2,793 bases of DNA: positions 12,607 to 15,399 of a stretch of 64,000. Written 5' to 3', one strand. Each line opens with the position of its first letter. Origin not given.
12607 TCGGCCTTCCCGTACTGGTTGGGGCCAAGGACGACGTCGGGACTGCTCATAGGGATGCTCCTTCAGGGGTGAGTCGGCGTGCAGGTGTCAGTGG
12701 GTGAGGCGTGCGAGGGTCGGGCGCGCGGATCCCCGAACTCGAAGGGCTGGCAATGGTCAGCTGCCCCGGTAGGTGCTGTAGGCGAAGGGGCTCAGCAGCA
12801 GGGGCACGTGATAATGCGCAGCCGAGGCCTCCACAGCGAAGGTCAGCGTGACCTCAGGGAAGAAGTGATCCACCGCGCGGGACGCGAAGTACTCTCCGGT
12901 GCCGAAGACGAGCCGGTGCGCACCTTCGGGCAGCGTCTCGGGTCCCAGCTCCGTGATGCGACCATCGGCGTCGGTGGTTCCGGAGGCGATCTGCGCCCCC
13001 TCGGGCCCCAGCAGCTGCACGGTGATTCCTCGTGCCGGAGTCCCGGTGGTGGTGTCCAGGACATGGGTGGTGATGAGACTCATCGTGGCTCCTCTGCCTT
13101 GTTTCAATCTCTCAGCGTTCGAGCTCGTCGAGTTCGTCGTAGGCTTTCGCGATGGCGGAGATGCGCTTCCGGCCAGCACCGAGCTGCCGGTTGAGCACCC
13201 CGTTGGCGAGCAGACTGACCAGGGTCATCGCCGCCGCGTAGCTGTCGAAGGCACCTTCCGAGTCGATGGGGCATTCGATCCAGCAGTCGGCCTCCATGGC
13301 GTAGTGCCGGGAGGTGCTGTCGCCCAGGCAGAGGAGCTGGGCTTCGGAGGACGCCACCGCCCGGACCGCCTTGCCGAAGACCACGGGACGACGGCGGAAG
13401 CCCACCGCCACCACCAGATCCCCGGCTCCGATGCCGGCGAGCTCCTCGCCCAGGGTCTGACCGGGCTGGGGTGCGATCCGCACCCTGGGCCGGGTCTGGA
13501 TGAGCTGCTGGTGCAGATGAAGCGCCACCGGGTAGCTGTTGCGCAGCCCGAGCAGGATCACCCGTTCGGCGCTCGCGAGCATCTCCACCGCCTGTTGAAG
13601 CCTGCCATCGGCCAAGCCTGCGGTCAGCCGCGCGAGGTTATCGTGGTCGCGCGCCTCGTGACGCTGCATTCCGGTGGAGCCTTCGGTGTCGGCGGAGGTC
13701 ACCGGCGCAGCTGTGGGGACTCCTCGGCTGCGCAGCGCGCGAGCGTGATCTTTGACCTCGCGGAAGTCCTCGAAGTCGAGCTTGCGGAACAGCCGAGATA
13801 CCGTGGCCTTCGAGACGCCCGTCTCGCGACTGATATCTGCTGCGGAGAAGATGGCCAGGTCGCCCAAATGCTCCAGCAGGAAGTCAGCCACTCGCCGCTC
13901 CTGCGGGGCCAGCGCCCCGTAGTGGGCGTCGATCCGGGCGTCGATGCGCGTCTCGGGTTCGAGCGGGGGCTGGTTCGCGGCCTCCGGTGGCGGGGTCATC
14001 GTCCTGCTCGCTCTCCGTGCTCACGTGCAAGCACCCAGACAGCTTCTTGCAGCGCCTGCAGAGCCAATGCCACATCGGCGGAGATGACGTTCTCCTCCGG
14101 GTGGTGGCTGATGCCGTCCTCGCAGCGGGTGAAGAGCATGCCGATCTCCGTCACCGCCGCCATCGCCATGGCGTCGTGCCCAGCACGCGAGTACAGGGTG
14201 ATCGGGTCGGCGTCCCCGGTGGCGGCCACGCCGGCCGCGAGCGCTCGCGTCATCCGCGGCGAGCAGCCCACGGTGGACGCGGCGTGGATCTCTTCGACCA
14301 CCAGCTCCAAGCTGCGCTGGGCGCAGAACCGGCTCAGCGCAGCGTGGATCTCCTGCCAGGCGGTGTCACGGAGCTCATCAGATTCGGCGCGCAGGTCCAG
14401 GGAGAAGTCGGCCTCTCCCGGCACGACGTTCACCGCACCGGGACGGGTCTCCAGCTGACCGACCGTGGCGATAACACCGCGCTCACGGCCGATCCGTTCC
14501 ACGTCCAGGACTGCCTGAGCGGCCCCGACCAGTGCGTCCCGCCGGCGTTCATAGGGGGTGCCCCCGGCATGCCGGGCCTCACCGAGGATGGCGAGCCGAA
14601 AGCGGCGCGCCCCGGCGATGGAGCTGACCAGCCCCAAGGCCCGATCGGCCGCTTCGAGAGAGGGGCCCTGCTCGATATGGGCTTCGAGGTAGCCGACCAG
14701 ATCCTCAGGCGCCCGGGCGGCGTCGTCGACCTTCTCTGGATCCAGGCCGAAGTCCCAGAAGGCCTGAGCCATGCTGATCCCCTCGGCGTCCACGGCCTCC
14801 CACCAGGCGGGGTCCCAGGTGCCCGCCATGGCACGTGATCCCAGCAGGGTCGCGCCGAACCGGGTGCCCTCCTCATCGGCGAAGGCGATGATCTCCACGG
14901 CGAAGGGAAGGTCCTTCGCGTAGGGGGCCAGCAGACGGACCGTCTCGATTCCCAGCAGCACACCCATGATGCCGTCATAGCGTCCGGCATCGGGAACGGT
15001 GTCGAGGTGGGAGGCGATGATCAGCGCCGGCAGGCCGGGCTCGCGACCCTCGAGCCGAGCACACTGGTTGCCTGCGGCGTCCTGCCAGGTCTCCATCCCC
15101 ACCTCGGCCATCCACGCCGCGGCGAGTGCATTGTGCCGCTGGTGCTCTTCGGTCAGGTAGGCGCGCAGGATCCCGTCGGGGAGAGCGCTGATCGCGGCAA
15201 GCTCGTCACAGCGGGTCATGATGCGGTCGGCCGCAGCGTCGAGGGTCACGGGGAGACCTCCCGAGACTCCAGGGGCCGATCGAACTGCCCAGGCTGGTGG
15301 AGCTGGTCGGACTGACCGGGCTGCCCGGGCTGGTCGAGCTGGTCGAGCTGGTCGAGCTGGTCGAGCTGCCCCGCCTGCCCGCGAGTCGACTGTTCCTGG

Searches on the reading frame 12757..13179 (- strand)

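Call 7: search_protein_families(library=pfam, proteins=[window:12757-13179:-])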
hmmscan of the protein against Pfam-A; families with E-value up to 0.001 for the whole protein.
window:12757-13179:- (140 aa): 2 families
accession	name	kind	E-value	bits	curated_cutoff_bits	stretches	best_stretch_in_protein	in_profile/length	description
PF00576.27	Transthyretin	-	2e-35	122.2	25.3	1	36-139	1-109/109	HIUase/Transthyretin family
PF11974.14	bMG3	-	0.00021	21.7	34.9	1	39-76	18-55/103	Bacterial alpha-2-macroglobulin MG3 domain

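Call 8: search_protein_families(library=ncbifam, proteins=[window:12757-13179:-])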
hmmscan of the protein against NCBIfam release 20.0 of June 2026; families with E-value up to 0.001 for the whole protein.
window:12757-13179:- (140 aa): 3 families
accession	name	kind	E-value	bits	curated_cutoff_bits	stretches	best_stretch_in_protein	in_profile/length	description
TIGR02962.1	hdxy_isourate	equivalog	4e-36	123.8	87.45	1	34-140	2-113/113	hydroxyisourate hydrolase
NF011610.0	PRK15036.1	equivalog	4.8e-28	97.9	217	1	31-140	24-137/137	hydroxyisourate hydrolase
NF058648.1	ECF_sub_HI1622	equivalog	0.00051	20.1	100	1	45-92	35-80/180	NikL family nickel/cobalt ECF transporter subunit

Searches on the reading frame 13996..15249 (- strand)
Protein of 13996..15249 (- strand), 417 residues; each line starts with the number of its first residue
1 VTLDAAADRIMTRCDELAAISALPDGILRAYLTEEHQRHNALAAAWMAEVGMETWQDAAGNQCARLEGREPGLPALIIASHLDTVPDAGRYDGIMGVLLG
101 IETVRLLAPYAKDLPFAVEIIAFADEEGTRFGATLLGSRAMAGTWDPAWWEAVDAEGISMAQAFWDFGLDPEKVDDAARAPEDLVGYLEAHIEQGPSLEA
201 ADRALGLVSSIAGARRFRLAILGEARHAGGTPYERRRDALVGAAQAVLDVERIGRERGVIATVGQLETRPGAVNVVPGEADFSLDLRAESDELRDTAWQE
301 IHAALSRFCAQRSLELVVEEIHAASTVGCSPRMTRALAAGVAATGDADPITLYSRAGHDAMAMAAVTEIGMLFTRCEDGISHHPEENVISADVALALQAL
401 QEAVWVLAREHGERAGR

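Call 7: search_protein_families(library=pfam, proteins=[window:13996-15249:-])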
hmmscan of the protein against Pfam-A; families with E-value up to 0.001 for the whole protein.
window:13996-15249:- (417 aa): 3 families
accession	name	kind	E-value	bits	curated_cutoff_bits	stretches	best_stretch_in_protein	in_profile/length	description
PF01546.33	Peptidase_M20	-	9e-18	65.4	24.6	1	78-404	2-204/206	Peptidase family M20/M25/M40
PF04389.22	Peptidase_M28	-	1.7e-06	28.4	21.3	1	63-143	3-78/193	Peptidase family M28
PF07687.19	M20_dimer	-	4.4e-06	27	21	1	213-308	5-102/107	Peptidase dimerisation domain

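Call 8: search_protein_families(library=ncbifam, proteins=[window:13996-15249:-])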
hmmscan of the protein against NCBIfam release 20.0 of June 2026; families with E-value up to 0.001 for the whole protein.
window:13996-15249:- (417 aa): 23 families
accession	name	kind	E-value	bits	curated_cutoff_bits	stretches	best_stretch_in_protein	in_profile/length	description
NF006775.0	PRK09290.2-5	equivalog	3.5e-159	530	479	1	4-409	9-415/419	allantoate amidohydrolase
NF006773.0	PRK09290.2-2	equivalog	8.6e-135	449.8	584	1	4-407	12-416/419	allantoate amidohydrolase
NF006774.0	PRK09290.2-4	equivalog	4.8e-112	374.9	897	1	4-405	11-413/427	allantoate amidohydrolase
NF006771.0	PRK09290.1-5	subfamily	6.4e-106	354.3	399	1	6-409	5-411/413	allantoate amidohydrolase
NF058540.1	Ncarbamyl_ErtE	equivalog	1.6e-105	353.1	520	1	3-409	6-416/418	N-carbamyl-l-glutamate amidohydrolase ErtE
TIGR01879.1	hydantase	subfamily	7.2e-102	341.3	204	1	9-406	2-400/401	hydantoinase/carbamoylase family amidase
NF010373.0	PRK13799.1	equivalog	1.2e-94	317.8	1087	1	17-409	190-588/591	unknown domain/N-carbamoyl-L-amino acid hydrolase fusion protein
NF009529.0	PRK12893.1-2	equivalog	8.7e-93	311.3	508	1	5-408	7-408/411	Zn-dependent hydrolase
NF009527.0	PRK12891.1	subfamily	5.3e-79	266.2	461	1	7-411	11-424/426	Zn-dependent hydrolase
NF009531.0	PRK12893.1-5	equivalog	7.1e-77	258.6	486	1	3-410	5-414/421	Zn-dependent hydrolase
NF006769.0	PRK09290.1-3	subfamily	3e-76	256.8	452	1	6-408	11-412/417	allantoate amidohydrolase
NF006768.0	PRK09290.1-1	equivalog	3.8e-70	236.8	532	1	7-409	6-409/411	allantoate deiminase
NF006770.0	PRK09290.1-4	equivalog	1.1e-69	235.2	372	1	26-408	23-401/403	allantoate amidohydrolase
NF006772.0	PRK09290.2-1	subfamily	1.2e-69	235.2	424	1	11-411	18-419/430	allantoate amidohydrolase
NF009530.0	PRK12893.1-4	subfamily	1.2e-58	199.2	551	1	6-406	8-406/423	Zn-dependent hydrolase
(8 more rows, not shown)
